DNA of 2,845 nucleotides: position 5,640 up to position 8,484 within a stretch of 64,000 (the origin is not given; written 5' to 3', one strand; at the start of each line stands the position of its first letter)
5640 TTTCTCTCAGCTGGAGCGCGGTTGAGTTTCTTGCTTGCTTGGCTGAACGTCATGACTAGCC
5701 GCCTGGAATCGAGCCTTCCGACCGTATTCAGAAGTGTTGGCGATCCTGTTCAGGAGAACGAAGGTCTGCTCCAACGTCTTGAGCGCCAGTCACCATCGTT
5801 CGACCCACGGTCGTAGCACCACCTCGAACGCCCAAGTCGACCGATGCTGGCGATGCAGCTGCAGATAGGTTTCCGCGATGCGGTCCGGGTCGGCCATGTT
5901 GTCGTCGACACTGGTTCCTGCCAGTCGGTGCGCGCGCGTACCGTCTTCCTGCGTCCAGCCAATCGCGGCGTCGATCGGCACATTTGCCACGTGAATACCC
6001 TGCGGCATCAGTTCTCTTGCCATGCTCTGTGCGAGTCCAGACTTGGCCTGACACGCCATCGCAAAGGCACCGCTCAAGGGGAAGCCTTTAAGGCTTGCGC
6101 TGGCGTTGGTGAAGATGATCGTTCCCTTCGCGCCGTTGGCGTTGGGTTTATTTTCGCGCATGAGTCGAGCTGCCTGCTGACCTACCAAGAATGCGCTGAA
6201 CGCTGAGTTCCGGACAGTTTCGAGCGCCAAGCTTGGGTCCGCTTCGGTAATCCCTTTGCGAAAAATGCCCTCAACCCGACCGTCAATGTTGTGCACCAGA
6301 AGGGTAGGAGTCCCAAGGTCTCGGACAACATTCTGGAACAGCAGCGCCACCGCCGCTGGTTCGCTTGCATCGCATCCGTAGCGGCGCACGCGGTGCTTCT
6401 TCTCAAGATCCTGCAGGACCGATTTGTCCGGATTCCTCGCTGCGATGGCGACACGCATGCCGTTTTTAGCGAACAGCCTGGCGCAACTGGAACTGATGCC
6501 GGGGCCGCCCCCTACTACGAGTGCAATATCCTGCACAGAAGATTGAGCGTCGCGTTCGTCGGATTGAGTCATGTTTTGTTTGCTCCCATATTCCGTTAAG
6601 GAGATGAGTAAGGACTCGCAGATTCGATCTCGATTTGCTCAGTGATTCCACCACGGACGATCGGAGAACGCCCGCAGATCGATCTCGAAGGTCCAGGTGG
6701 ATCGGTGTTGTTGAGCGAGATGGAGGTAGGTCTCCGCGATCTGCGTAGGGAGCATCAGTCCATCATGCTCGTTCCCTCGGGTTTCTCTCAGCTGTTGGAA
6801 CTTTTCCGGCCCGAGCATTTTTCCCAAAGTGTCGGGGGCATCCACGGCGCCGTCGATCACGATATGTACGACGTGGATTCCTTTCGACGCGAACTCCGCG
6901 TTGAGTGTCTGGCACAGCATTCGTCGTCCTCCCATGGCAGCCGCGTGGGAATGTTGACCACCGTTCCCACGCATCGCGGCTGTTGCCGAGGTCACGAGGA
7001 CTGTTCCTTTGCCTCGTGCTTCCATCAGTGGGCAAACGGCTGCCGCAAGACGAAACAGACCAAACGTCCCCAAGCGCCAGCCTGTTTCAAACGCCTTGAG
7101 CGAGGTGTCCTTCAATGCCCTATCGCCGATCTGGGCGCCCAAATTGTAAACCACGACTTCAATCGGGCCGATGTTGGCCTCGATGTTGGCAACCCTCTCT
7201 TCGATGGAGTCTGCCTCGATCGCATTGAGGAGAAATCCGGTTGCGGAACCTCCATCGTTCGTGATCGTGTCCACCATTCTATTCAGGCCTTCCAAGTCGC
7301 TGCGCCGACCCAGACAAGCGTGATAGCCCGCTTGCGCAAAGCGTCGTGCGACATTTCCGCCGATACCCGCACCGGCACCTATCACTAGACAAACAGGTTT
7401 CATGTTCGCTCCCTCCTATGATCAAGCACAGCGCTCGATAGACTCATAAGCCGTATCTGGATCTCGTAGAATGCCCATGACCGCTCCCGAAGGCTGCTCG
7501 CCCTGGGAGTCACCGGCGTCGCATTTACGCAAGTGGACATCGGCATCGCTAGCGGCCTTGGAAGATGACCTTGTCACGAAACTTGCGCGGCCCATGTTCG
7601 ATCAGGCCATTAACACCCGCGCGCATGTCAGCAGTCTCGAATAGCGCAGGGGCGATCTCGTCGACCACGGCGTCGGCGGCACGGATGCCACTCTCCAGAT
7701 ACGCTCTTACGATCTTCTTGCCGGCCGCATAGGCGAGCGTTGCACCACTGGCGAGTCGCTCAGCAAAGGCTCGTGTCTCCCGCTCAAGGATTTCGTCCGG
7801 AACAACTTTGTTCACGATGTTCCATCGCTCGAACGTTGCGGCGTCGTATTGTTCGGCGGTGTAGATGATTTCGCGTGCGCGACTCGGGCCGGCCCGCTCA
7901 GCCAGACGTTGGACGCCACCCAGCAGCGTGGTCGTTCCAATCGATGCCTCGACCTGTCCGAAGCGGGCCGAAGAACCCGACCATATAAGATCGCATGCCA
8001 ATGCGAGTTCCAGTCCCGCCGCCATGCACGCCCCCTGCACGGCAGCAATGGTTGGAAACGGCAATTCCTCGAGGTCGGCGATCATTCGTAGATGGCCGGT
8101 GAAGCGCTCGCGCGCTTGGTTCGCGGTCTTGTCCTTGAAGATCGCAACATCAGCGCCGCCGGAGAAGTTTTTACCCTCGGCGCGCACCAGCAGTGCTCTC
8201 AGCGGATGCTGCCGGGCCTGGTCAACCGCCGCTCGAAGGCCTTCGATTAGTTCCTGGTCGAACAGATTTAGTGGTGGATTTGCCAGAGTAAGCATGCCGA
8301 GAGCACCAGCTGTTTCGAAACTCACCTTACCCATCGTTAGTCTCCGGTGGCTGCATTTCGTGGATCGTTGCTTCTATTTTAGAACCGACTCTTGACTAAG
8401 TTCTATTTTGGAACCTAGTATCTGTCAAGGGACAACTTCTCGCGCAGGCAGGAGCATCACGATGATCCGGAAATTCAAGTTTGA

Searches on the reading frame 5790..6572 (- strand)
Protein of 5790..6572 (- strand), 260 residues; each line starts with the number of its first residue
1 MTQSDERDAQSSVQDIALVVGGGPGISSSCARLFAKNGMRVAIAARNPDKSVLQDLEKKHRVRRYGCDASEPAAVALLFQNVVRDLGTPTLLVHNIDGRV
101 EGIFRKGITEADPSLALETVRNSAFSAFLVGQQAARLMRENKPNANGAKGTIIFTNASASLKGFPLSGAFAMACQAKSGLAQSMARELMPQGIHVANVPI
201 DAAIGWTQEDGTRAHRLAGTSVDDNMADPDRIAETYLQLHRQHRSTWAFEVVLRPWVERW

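Call 62: search_protein_families(library=pfam, proteins=[window:5790-6572:-], max_evalue=0.00001)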
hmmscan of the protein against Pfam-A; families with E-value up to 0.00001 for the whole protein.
window:5790-6572:- (260 aa): 2 families
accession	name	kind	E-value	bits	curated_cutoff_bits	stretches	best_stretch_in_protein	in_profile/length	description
PF13561.12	adh_short_C2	-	4.4e-21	76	27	1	25-240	7-217/236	Enoyl-(Acyl carrier protein) reductase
PF00106.31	adh_short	-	1.6e-19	70.6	26.6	1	16-198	2-177/195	short chain dehydrogenase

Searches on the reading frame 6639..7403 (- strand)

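Call 62: search_protein_families(library=pfam, proteins=[window:6639-7403:-], max_evalue=0.00001)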
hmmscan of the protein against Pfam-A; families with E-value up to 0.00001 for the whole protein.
window:6639-7403:- (254 aa): 2 families
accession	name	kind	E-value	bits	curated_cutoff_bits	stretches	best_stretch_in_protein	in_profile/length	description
PF00106.31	adh_short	-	1.2e-25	90.6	26.6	1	4-182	2-178/195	short chain dehydrogenase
PF13561.12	adh_short_C2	-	3.4e-20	73.1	27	1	9-238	1-225/236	Enoyl-(Acyl carrier protein) reductase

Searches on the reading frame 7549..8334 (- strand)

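Call 62: search_protein_families(library=pfam, proteins=[window:7549-8334:-], max_evalue=0.00001)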
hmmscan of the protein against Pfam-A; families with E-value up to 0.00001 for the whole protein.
window:7549-8334:- (261 aa): 2 families
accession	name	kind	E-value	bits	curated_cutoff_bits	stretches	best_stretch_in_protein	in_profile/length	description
PF00378.25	ECH_1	-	7e-44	150.5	27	1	10-254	4-250/251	Enoyl-CoA hydratase/isomerase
PF16113.10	ECH_2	-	1.9e-11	44.5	27.2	1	13-193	2-187/335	Enoyl-CoA hydratase/isomerase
